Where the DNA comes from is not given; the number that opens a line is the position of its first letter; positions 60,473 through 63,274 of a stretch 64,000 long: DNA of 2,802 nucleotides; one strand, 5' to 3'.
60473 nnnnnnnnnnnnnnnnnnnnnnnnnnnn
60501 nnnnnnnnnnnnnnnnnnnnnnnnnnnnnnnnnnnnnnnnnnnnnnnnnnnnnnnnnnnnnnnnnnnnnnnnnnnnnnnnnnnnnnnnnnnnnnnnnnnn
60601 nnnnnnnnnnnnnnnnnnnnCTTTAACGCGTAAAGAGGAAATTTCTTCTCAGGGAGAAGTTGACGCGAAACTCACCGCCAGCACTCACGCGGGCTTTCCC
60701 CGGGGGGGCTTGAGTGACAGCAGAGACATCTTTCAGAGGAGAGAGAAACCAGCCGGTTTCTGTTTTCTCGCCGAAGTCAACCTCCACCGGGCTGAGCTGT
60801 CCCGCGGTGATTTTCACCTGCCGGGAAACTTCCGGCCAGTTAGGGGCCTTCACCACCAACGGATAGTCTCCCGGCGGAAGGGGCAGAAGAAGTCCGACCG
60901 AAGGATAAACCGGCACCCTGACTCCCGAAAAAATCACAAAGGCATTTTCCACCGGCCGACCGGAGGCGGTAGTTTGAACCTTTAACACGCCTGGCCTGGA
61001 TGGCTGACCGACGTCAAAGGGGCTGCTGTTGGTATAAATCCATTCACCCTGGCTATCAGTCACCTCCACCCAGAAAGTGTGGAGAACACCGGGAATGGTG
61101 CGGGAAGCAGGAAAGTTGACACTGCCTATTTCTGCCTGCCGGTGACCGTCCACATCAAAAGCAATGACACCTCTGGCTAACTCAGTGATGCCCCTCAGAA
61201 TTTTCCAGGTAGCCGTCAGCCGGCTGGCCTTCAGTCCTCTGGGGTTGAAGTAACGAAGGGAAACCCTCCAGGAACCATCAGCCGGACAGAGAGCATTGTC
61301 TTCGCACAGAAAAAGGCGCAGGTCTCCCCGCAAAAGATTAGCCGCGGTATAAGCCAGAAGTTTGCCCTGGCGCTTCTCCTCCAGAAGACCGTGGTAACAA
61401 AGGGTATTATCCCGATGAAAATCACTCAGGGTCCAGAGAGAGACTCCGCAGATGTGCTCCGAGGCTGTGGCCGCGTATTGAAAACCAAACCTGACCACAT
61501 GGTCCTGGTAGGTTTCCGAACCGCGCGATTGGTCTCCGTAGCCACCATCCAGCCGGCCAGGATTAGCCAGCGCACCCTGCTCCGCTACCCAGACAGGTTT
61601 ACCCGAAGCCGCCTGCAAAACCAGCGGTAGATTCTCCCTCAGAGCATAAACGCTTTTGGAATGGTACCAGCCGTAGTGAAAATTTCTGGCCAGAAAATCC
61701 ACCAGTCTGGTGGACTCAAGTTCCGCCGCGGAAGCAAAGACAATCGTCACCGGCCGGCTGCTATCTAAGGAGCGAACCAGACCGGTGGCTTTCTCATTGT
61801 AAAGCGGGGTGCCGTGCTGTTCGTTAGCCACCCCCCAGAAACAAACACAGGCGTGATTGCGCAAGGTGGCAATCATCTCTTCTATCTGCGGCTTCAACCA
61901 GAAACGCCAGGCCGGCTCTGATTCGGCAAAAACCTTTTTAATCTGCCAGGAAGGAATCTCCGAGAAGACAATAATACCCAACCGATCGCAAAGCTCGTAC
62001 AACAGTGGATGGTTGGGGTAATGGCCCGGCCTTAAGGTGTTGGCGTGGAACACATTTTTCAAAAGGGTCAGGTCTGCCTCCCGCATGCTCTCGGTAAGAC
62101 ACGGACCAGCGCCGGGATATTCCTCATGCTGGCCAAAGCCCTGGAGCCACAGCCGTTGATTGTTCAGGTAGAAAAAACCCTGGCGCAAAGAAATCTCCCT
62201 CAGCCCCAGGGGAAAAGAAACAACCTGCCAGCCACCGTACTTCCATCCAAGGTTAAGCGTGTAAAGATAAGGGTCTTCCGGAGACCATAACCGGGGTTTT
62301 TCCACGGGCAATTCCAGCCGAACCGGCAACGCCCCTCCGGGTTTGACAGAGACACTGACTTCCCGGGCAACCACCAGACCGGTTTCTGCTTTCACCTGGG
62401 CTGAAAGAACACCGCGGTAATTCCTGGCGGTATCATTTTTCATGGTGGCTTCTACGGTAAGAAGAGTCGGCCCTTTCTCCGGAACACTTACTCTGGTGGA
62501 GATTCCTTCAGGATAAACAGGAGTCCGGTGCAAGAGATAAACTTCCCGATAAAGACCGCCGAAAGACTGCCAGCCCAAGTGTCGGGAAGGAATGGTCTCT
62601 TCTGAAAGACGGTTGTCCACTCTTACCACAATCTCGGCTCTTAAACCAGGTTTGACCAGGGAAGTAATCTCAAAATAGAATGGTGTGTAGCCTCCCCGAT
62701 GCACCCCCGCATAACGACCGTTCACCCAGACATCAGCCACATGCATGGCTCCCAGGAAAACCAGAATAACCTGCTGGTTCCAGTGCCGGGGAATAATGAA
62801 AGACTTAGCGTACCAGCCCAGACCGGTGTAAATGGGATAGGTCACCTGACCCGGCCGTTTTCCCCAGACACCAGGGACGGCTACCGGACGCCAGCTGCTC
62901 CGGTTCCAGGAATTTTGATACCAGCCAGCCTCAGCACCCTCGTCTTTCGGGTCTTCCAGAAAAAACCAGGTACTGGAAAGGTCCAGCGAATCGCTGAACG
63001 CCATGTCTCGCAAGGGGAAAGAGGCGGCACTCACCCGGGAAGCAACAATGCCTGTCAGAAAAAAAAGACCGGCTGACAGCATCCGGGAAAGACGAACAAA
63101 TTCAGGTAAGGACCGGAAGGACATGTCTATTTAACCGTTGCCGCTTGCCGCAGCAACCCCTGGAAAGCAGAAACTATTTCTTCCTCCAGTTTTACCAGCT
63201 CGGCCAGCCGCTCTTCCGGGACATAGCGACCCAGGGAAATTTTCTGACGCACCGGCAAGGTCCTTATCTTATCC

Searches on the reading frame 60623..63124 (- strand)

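Call 34: search_protein_families(library=ncbifam, proteins=[window:60623-63124:-])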
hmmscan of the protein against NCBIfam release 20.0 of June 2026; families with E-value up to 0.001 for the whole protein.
window:60623-63124:- (833 aa): 12 families
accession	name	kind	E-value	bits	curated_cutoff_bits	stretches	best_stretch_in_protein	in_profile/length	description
NF007538.0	PRK10150.1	equivalog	5.2e-60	203.4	544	1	46-574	12-566/607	beta-glucuronidase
NF050095.1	BetGlucuronLacZ4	equivalog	1.2e-58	198.8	950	1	74-519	32-493/666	beta-glucuronidase LacZ4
NF041462.1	GalA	equivalog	1.5e-54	185.4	900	1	87-487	55-461/763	beta-galactosidase GalA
NF052611.1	beta_gal_Bga2A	equivalog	5.4e-51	173.6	999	1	99-459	111-480/1007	beta-galactosidase, LacZ type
NF041463.1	GalB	equivalog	8.5e-48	162.8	900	1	60-485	82-535/869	beta-galactosidase GalB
NF007666.0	PRK10340.1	equivalog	2.5e-43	148.1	1284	1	102-437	110-451/1030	beta-galactosidase subunit alpha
NF041100.1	betagal_LacZ_Ttogales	equivalog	6e-38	130.2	2000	1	99-470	106-476/1090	beta-galactosidase LacZ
NF007074.0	PRK09525.1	subfamily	2.4e-36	124.9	1221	1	100-460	119-486/1027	beta-galactosidase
NF049891.1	Bet1-4galacdseBT4156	equivalog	1.2e-31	109.5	1700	1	101-436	77-408/946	exo-beta-1,4-galactosidase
NF049890.1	Bet1-4galacdseBT4151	equivalog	9.1e-26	90.1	1500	1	98-439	104-453/952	exo-beta-1,4-galactosidase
NF049877.1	GlucurArabfur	equivalog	6.7e-25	86.9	1800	1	32-459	354-793/1400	beta-d-glucuronidase/beta-L-arabinofuranosidase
NF045579.1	rhamnoside_JR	domain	3.3e-05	24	50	1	99-174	38-113/123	glycosylhydrolase-like jelly roll fold domain-containing protein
